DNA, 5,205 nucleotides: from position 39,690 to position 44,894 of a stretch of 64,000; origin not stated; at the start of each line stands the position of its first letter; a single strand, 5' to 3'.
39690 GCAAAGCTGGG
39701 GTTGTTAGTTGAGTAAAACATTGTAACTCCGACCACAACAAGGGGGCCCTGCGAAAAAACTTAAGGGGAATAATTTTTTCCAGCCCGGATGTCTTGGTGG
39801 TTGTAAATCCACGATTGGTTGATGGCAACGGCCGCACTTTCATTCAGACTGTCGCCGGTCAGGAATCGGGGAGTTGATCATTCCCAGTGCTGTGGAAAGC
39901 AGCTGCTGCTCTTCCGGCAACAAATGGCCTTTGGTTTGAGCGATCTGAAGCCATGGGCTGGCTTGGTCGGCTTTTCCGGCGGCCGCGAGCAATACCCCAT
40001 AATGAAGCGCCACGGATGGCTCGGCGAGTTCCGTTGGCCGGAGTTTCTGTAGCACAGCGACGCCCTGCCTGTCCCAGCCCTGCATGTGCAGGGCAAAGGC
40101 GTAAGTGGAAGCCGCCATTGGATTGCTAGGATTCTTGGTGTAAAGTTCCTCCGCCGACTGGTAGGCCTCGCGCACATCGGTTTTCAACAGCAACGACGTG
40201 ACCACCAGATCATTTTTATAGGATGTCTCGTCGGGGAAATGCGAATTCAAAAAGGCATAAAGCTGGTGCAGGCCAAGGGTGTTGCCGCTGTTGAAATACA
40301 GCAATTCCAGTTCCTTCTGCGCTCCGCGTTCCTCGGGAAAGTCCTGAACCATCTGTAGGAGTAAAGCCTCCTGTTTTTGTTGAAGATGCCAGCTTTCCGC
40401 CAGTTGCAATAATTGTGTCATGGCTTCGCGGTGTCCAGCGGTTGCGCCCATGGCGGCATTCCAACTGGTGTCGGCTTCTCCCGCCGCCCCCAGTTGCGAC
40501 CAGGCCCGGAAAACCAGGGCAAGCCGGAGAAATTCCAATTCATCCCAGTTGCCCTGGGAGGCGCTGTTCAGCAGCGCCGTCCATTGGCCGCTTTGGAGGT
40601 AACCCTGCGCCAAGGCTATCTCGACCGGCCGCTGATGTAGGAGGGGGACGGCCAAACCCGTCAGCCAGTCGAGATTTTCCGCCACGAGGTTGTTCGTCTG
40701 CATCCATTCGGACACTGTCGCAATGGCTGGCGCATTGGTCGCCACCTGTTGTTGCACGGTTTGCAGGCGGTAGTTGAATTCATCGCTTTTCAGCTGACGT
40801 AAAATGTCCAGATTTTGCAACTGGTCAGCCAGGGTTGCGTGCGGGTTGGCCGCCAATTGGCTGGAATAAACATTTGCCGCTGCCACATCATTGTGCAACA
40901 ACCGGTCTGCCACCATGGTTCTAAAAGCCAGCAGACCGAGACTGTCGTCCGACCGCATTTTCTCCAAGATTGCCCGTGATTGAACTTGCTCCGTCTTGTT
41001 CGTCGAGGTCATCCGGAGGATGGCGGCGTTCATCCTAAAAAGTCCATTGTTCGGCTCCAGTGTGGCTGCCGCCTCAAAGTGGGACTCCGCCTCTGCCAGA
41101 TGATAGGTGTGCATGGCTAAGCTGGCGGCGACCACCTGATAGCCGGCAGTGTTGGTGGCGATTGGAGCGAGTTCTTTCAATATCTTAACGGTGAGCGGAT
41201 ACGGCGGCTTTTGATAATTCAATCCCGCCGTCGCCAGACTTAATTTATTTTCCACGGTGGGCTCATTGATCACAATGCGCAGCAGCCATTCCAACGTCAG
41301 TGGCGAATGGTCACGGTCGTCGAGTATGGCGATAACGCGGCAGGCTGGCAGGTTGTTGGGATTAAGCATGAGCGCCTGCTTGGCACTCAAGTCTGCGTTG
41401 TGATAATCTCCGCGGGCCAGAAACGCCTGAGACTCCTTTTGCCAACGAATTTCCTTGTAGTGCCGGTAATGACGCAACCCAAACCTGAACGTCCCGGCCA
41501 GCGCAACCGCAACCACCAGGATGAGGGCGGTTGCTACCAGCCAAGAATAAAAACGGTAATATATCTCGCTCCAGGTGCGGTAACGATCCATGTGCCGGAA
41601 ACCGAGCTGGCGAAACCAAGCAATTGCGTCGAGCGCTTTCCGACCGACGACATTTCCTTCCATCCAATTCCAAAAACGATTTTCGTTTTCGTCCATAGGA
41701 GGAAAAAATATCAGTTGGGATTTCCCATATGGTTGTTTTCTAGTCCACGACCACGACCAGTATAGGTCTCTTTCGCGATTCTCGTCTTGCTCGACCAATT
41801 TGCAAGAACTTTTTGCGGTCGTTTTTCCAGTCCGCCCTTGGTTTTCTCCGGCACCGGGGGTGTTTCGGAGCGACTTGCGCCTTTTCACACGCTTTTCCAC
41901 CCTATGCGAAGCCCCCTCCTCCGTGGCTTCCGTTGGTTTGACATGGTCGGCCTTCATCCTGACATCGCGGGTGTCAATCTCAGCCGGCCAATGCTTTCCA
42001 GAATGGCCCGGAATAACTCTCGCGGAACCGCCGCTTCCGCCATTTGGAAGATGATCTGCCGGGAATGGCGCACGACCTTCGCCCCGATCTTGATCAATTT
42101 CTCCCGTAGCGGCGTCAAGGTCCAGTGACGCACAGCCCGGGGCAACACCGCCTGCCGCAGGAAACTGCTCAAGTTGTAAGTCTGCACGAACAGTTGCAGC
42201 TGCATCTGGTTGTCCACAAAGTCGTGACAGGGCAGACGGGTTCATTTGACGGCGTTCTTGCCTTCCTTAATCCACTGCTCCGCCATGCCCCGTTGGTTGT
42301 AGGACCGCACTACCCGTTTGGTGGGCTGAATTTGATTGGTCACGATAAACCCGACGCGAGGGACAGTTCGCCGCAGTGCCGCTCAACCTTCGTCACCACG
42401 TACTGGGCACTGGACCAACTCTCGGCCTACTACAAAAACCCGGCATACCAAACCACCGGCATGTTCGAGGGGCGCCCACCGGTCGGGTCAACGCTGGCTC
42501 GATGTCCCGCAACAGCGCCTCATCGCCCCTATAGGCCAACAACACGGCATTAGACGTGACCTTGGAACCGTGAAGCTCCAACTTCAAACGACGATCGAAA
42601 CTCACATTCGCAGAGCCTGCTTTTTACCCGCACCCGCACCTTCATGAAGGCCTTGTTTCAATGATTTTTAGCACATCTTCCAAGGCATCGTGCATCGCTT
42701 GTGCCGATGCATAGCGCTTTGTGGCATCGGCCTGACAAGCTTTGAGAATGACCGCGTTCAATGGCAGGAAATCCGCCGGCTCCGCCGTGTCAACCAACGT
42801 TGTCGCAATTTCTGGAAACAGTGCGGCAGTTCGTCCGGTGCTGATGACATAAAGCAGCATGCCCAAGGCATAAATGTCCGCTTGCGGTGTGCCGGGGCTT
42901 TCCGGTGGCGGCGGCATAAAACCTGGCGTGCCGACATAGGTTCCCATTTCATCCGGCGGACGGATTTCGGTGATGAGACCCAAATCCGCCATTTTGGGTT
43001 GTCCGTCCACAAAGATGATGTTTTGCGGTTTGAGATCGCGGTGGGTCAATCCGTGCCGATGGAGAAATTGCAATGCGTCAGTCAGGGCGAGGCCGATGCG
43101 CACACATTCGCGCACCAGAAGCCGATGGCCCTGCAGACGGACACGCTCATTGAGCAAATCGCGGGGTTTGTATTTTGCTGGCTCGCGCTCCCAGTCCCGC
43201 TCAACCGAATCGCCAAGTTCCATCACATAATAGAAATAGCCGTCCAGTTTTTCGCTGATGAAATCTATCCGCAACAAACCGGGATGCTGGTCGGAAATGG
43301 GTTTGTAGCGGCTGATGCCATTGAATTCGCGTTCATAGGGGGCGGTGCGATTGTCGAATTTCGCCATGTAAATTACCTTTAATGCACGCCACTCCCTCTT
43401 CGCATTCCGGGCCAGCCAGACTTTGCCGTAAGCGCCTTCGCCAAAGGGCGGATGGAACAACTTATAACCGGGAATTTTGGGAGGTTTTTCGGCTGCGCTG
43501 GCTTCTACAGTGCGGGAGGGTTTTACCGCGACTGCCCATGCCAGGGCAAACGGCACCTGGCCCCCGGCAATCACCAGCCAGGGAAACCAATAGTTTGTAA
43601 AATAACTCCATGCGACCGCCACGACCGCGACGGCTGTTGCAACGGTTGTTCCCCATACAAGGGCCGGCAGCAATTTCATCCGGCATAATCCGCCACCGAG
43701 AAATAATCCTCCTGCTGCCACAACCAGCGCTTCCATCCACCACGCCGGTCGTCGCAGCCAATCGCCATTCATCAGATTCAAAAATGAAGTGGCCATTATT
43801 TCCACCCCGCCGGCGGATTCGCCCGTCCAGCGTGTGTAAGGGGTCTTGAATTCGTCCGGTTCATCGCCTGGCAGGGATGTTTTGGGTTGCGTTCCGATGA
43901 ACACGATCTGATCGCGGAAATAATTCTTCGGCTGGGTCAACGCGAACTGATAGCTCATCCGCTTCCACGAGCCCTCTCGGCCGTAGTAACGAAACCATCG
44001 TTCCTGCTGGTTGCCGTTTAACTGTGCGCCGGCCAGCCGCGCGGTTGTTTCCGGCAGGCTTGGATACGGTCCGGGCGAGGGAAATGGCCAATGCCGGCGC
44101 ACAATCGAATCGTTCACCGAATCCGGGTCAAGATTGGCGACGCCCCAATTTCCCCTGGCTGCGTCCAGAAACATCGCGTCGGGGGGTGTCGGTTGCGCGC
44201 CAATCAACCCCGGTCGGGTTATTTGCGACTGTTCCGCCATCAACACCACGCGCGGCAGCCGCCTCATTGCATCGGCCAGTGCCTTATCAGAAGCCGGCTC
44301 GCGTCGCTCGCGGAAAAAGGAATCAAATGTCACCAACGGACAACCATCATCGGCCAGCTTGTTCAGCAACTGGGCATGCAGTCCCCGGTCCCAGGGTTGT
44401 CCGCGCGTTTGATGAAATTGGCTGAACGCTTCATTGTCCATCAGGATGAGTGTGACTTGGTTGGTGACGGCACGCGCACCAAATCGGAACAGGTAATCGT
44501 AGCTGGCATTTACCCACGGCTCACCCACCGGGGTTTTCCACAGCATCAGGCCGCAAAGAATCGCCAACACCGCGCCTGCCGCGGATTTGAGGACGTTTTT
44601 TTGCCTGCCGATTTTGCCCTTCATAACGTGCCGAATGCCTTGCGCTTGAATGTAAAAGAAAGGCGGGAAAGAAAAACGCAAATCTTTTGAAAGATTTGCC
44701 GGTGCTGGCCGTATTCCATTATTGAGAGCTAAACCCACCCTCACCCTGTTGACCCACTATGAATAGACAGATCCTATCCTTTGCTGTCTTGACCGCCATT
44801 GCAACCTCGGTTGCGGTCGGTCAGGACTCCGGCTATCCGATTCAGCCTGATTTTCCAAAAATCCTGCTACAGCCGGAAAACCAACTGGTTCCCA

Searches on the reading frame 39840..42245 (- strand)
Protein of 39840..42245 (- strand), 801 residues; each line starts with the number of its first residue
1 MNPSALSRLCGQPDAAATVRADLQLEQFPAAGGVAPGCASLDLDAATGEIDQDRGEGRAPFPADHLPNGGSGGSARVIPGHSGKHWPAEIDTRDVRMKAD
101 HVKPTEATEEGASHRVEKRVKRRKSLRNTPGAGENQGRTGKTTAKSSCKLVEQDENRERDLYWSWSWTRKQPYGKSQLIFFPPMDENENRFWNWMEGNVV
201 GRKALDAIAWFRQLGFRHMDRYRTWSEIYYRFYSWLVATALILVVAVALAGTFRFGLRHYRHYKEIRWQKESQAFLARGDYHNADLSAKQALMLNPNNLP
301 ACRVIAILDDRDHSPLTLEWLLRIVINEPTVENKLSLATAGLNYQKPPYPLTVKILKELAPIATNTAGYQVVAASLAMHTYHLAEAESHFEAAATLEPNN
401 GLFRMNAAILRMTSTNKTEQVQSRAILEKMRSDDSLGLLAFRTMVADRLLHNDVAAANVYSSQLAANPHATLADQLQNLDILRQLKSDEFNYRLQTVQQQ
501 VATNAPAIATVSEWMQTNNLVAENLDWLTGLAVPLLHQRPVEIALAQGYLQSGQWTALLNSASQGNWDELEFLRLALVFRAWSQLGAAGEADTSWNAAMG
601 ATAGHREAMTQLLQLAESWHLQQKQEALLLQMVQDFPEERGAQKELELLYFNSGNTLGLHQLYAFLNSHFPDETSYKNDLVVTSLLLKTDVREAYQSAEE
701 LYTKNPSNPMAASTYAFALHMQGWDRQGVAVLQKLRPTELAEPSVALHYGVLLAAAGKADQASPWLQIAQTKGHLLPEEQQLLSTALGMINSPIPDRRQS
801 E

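Call 21: search_protein_families(library=pfam, proteins=[window:39840-42245:-], max_evalue=0.001)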
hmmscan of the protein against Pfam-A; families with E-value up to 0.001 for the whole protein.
window:39840-42245:- (801 aa): 1 family
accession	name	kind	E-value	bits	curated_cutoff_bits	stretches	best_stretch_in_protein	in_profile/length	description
PF14559.12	TPR_19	-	0.00015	22.5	25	0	689-739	5-55/68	Tetratricopeptide repeat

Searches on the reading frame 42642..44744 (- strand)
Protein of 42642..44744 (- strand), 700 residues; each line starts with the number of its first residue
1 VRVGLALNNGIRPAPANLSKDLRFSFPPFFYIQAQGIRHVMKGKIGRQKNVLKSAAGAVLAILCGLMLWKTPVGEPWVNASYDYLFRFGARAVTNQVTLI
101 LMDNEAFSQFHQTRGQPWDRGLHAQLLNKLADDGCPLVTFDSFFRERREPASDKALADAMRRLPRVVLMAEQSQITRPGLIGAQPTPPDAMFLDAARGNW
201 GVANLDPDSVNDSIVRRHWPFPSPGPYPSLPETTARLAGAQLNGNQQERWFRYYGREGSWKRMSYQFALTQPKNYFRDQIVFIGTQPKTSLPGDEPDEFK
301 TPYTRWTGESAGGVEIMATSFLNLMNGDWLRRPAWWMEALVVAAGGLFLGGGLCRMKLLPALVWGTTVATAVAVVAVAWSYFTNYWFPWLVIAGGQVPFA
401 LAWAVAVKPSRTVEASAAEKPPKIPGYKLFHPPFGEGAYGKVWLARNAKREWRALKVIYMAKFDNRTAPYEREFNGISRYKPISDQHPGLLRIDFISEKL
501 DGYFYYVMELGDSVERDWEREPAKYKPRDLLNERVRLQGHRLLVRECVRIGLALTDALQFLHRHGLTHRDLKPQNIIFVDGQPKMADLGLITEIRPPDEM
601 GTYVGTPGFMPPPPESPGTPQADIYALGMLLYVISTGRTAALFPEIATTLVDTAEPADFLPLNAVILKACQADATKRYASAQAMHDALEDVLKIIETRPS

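Call 21: search_protein_families(library=pfam, proteins=[window:42642-44744:-], max_evalue=0.001)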
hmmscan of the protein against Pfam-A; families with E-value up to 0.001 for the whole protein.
window:42642-44744:- (700 aa): 3 families
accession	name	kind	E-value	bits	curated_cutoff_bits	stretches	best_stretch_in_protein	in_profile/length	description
PF05226.16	CHASE2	-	2.7e-31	109.5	26.3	1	63-346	4-252/257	CHASE2 domain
PF00069.31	Pkinase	-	7.7e-24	84.9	31.7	1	434-639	7-195/263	Protein kinase domain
PF07714.23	PK_Tyr_Ser-Thr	-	1.7e-07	31.3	23.1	1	530-636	87-199/258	Protein tyrosine and serine/threonine kinase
